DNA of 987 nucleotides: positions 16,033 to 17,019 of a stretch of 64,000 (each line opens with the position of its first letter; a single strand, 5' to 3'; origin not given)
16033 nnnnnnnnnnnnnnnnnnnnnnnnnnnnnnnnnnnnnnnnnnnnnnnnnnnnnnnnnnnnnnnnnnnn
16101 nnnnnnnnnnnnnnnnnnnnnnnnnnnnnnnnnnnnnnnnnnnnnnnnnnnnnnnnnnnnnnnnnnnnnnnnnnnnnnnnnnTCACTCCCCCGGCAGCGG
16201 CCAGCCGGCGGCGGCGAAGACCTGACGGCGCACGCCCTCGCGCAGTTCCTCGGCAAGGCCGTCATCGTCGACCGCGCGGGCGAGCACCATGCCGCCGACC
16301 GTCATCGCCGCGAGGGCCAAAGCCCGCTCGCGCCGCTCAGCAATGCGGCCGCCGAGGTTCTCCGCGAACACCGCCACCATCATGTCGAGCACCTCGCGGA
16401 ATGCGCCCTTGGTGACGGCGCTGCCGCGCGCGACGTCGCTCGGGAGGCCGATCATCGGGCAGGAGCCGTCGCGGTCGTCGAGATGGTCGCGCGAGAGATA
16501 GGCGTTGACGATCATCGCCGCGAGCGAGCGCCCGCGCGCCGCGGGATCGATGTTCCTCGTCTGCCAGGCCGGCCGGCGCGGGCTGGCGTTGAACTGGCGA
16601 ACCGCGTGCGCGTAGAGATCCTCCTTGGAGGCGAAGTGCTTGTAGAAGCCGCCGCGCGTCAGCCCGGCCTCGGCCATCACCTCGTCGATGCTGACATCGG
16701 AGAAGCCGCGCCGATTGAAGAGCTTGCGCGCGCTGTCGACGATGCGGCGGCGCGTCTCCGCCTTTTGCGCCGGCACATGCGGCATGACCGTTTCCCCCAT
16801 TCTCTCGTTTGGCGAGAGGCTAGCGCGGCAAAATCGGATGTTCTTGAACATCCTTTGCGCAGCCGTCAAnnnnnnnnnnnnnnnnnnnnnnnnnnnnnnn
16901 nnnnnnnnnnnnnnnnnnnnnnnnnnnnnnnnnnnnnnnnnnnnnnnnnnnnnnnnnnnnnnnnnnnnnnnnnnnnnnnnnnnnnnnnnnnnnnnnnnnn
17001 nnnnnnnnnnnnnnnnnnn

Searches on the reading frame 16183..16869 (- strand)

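Call 69: search_protein_families(library=pfam, proteins=[window:16183-16869:-], max_evalue=0.001)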
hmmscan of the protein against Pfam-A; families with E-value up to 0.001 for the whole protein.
window:16183-16869:- (228 aa): 1 family
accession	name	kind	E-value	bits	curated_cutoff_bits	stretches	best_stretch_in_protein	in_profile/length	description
PF00440.29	TetR_N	-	6.7e-16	58.2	24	1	43-88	1-46/47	Bacterial regulatory proteins, tetR family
